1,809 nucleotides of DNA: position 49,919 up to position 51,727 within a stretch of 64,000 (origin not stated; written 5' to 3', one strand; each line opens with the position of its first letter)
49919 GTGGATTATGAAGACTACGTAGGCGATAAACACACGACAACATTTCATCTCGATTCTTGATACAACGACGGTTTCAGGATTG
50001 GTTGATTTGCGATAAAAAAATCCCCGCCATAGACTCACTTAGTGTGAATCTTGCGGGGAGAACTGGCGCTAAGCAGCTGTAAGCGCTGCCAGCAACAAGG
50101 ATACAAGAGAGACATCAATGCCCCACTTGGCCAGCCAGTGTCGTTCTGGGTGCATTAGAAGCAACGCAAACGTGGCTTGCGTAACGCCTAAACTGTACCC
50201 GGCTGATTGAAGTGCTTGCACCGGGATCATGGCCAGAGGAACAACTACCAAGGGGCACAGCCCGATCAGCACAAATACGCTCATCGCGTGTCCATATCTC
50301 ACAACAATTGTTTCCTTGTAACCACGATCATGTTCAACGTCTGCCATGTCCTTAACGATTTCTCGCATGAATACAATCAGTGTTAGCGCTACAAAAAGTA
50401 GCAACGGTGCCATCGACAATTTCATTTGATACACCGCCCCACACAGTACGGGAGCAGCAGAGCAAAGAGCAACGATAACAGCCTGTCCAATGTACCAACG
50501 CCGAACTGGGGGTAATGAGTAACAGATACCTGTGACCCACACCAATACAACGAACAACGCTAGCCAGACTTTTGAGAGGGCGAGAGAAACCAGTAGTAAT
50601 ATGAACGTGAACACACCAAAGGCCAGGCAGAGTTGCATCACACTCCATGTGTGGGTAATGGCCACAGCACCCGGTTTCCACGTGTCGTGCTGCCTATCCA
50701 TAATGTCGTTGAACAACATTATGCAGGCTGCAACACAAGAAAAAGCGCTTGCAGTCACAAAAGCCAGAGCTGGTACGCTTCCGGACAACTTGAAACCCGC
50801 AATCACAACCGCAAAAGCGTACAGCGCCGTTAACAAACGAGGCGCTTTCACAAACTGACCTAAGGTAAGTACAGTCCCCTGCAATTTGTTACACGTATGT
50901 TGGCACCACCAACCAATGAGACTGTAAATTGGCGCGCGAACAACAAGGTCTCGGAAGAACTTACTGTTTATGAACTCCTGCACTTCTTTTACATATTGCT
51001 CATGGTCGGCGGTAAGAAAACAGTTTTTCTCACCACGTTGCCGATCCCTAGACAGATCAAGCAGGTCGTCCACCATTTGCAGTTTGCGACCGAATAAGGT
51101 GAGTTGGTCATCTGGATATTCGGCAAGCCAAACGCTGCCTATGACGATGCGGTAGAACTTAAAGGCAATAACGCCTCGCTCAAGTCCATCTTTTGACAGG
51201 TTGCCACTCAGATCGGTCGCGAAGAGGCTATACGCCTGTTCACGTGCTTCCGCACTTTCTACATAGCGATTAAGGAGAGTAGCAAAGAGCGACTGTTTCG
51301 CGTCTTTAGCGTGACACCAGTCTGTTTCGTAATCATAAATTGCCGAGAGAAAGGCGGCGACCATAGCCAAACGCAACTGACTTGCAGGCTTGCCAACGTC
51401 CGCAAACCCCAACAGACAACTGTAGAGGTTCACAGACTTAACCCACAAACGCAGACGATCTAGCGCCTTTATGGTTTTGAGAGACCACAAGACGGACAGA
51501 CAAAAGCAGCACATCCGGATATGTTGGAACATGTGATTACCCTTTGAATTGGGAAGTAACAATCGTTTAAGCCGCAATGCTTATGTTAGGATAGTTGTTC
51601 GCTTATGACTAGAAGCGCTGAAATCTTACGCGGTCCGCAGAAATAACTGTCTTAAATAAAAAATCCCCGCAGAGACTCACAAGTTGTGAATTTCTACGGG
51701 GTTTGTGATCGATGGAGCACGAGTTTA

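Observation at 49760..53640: Island with its own terminator family: squalene/phytoene-synthase::UbiA fusion, an unknown 325-aa gene and a RelE/ParD-like pair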

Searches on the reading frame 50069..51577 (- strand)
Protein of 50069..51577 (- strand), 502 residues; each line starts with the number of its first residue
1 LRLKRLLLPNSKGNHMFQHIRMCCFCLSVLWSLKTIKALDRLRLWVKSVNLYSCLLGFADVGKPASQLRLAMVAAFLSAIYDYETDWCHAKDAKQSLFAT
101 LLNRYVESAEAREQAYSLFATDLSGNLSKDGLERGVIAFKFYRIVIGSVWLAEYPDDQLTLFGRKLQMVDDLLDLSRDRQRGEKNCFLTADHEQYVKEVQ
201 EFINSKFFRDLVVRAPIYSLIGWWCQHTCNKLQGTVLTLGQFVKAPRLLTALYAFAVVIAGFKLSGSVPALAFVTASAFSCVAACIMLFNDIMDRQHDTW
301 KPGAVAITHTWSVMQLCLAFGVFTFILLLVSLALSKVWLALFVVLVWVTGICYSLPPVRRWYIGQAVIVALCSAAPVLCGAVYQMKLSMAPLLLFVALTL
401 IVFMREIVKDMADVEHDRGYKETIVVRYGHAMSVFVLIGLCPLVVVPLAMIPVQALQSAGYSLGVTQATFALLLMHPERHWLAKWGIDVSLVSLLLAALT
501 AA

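Call 6: search_protein_families(library=pfam, proteins=[window:50069-51577:-], max_evalue=0.1)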
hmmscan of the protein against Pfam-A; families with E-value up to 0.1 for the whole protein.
window:50069-51577:- (502 aa): 3 families
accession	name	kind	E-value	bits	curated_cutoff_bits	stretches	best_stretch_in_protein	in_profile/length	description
PF01040.23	UbiA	-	2.1e-16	60.4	34.2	1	260-475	9-228/250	UbiA prenyltransferase family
PF20462.4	DUF6715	-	0.064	13.3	27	0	123-199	46-121/192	Domain of unknown function (DUF6715)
PF18602.6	Rap1a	-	0.094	13.7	27.7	0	59-118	11-79/90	Rap1a immunity proteins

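Call 11: find_homologous_proteins(query=window:50069-51577:-)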
Query window:50069-51577:- (502 aa): 20 proteins with E <= 0.001 among 8000 candidates.
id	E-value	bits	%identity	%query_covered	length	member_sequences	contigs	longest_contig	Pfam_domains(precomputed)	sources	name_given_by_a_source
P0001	0.0e+0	1012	100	90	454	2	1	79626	PF01040.24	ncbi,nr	ncbi:MAG: UbiA family prenyltransferase [bacterium]|nr:UbiA family prenyltransferase [bacterium]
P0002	1.0e-128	449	46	96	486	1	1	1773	PF01040.24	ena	-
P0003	1.1e-121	425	46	94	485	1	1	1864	PF01040.24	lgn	-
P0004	7.5e-119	416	42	96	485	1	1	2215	PF01040.24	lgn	-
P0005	1.5e-116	408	44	91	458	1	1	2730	PF01040.24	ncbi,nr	ncbi:MAG: UbiA family prenyltransferase [Candidatus Staskawiczbacteria bacterium]|nr:UbiA family pre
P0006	5.2e-103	364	38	97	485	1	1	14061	PF01040.24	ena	-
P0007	5.9e-93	331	41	94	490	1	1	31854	PF01040.24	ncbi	-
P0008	7.5e-93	330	40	84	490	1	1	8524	PF01040.24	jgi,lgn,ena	-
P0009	3.0e-90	322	38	96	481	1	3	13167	-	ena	-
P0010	8.5e-89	317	39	92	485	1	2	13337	PF01040.24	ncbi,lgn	ncbi:MAG: UbiA prenyltransferase family protein [Patescibacteria group bacterium]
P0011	7.3e-88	314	39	92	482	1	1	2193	PF01040.24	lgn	-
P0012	2.0e-87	312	40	90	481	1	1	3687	PF01040.24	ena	-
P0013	2.8e-87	312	39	90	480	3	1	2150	PF01040.24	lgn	-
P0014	9.6e-86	307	38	89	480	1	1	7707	-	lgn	-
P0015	3.1e-81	292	38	96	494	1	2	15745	PF01040.24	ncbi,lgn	ncbi:MAG: UbiA family prenyltransferase [Patescibacteria group bacterium]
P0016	6.4e-79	284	38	86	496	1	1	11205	PF01040.24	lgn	-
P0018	1.0e-70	257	37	82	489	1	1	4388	PF01040.24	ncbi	-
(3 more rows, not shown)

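Call 15: search_solved_structures(query=A1, max_evalue=10, show_alignments=3)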
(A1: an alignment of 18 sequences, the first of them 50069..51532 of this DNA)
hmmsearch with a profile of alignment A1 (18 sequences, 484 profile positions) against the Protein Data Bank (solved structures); distinct sequences matched with E-value up to 10: 13.
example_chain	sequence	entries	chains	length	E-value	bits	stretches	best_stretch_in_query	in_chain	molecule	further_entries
6m31_A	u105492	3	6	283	2e-09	40.3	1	226-482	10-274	Digeranylgeranylglyceryl phosphate synthase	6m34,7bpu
4od4_A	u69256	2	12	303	4.3e-05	26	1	229-473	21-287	4-hydroxybenzoate octaprenyltransferase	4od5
5h9d_A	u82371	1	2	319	0.0097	18.2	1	243-305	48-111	Farnesyl pyrophosphate synthetase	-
3aqb_B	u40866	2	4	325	0.024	17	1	133-165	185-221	Component B of hexaprenyl diphosphate synthase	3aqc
4lob_A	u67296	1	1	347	0.18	14.1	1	146-170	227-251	Polyprenyl synthetase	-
3tc1_A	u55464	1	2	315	0.19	14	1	146-166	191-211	Octaprenyl Pyrophosphate Synthase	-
5ze6_A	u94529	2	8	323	0.52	12.6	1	147-169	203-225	Octaprenyl diphosphate synthase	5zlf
3wjk_A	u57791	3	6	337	0.58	12.4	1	147-169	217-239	Octaprenyl diphosphate synthase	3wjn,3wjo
5hyb_A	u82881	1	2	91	0.73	12.1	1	99-138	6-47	Matrix Protein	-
4zv5_A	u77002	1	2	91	0.73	12.1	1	99-138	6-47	Matrix protein p10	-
5i27_A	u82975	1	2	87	0.92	11.7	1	99-138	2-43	Matrix protein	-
2lc5_A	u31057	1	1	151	1.2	11.4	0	65-117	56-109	Calmodulin, putative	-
9k9b_A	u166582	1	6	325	2.8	10.1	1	141-163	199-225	Solanesyl diphosphate synthase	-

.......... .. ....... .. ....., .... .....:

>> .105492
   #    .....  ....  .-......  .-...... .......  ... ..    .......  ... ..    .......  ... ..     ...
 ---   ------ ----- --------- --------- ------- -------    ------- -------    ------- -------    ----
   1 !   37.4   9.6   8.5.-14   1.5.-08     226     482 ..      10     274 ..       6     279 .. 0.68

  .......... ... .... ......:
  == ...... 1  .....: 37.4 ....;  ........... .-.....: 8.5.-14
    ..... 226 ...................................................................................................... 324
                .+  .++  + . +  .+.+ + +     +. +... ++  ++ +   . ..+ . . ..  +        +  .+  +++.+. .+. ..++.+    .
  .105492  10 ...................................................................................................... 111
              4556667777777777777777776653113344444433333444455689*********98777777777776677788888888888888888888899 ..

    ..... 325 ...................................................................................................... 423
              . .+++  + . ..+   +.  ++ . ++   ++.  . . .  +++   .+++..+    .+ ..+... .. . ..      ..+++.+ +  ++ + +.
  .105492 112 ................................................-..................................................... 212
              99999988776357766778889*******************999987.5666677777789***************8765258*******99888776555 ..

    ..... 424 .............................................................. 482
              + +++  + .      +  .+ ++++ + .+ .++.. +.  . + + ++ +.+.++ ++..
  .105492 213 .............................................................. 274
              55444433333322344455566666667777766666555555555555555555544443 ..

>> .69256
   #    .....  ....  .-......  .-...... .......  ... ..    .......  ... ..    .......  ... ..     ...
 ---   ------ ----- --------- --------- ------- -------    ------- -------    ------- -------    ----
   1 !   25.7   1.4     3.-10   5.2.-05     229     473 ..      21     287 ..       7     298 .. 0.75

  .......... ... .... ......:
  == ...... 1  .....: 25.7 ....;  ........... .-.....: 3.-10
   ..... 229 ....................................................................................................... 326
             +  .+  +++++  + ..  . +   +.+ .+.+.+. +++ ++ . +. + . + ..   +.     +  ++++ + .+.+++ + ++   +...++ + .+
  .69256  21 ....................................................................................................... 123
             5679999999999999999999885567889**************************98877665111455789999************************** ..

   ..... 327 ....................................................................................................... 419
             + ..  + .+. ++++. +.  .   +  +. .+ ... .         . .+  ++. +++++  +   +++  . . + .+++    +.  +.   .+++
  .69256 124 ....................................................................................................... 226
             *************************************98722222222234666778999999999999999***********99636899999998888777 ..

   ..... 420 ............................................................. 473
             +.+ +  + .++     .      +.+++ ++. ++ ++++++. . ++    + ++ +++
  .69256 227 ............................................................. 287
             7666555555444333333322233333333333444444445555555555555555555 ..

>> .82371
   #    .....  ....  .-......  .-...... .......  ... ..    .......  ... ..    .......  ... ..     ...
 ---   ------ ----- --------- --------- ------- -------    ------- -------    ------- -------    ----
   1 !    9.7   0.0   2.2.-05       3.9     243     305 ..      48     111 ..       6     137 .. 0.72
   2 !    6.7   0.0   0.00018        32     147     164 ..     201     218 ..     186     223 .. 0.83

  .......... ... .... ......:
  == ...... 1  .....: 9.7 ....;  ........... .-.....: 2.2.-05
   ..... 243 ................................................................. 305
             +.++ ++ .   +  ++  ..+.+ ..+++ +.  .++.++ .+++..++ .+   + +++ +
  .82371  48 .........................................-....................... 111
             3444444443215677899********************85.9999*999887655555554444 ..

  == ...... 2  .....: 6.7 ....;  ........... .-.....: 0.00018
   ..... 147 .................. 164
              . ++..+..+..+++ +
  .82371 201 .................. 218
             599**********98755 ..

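Call 16: search_protein_families(library=ncbifam, proteins=[window:50069-51532:-], max_evalue=0.1)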
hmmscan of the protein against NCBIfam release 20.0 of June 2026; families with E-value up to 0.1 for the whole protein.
window:50069-51532:- (487 aa): 8 families
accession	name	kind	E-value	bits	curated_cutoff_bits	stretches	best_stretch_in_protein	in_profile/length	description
NF009523.0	PRK12884.1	equivalog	1.2e-10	41.1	269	1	232-437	12-218/279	prenyltransferase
NF009521.0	PRK12882.1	equivalog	9.4e-09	34.9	296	1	239-458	25-243/280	geranylgeranylglycerol-phosphate geranylgeranyltransferase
NF009513.0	PRK12872.1-3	equivalog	4.8e-06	26.3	288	1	253-433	52-233/293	prenyltransferase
TIGR01475.1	ubiA_other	subfamily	2.4e-05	23.9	180.8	1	236-455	17-240/282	UbiA-like polyprenyltransferase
NF009525.0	PRK12887.1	equivalog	0.00014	21.3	226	1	236-444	35-257/310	homogentisate phytyltransferase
NF008977.0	PRK12324.1-2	equivalog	0.0017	17.8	234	1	257-416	39-200/297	decaprenyl-phosphate phosphoribosyltransferase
NF009517.0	PRK12876.1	equivalog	0.0026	17.3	419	1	237-441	28-238/300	prenyltransferase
NF008978.0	PRK12324.1-4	equivalog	0.0095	14.9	207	0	240-328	52-139/322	decaprenyl-phosphate phosphoribosyltransferase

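Call 19: find_encoding_contigs(protein=P0007, flank=8000, max_places=3)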
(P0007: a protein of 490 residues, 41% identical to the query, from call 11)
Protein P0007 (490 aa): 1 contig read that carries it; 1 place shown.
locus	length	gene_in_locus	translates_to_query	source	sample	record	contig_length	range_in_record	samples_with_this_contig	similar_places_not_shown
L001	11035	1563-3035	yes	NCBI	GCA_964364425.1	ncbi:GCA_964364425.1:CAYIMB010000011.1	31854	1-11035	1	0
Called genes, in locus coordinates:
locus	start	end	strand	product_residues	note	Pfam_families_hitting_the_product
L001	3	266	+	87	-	?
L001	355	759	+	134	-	PF00072:Response_reg (weak)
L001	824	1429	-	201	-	-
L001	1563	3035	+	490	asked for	PF01040:UbiA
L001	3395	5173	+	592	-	-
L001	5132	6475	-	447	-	PF08245:Mur_ligase_M, PF02875:Mur_ligase_C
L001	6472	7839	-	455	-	PF26299:MurL_N, PF26298:MurL_epimerase_C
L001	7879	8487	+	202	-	-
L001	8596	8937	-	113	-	-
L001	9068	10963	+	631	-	PF00932:LTD, PF26342:TP_1001_2nd (faint), PF01336:tRNA_anti-codon (faint), PF00932:LTD (weak)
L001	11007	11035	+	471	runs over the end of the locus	PF01554:MatE (faint), PF03023:MurJ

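Call 20: find_encoding_contigs(protein=P0015, flank=8000, max_places=3)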
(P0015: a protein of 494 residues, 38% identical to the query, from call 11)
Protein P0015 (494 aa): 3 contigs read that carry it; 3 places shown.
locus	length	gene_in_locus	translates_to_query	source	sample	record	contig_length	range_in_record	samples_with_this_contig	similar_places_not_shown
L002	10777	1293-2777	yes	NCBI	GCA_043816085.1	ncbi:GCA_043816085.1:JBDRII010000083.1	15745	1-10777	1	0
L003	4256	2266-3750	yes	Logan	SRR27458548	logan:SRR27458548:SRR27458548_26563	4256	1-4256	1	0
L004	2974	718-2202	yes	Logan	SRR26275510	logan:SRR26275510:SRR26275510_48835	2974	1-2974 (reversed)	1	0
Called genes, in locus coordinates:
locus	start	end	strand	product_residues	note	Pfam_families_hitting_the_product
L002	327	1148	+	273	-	PF00872:Transposase_mut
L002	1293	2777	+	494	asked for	PF01040:UbiA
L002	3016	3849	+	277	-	PF02498:Bro-N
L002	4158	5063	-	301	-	PF08281:Sigma70_r4_2 (weak), PF13384:HTH_23 (weak), PF13565:HTH_32 (faint), PF00665:rve, PF13683:rve_3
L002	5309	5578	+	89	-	-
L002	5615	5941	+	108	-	-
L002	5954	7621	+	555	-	PF13426:PAS_9 (faint), PF13185:GAF_2, PF13492:GAF_3 (weak), PF00989:PAS (faint), PF13188:PAS_8 (faint), PF00512:HisKA, PF02518:HATPase_c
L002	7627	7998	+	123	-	PF00072:Response_reg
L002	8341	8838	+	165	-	PF00571:CBS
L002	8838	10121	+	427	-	PF00939:Na_sulph_symp (weak), PF02040:ArsB, PF03600:CitMHS, PF00939:Na_sulph_symp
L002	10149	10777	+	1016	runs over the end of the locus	PF00873:ACR_tran, PF03176:MMPL (weak), PF00873:ACR_tran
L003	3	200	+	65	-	?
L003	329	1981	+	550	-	PF05496:RuvB_N (weak), PF06068:TIP49 (faint), PF13177:DNA_pol3_delta2, PF00004:AAA, PF13173:AAA_14 (faint), PF13401:AAA_22 (weak), PF22608:DNAX_ATPase_lid (weak), PF12169:DNA_pol3_gamma3, +1 more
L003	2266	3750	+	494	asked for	PF01040:UbiA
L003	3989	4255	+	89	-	?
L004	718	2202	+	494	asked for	PF01040:UbiA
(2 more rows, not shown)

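Call 21: find_encoding_contigs(protein=P0006, flank=8000, max_places=3)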
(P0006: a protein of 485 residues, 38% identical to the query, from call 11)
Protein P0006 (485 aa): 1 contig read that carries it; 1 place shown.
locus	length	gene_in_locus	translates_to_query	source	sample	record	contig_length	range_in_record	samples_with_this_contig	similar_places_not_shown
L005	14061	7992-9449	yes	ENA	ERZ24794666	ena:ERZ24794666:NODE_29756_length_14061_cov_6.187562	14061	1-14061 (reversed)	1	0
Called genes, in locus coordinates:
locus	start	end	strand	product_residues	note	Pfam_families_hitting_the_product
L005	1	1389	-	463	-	?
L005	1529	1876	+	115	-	PF13936:HTH_38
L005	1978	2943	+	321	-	-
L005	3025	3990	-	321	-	-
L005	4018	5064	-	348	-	-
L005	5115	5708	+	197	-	PF02545:Maf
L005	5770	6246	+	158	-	PF01988:VIT1 (weak)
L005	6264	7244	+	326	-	PF18933:PsbP_2 (weak)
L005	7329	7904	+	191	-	PF01928:CYTH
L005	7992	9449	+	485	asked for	PF01040:UbiA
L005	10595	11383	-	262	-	PF01177:Asp_Glu_race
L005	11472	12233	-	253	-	PF02578:Cu-oxidase_4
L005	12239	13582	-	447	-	PF02878:PGM_PMM_I, PF02879:PGM_PMM_II, PF02880:PGM_PMM_III, PF00408:PGM_PMM_IV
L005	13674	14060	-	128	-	?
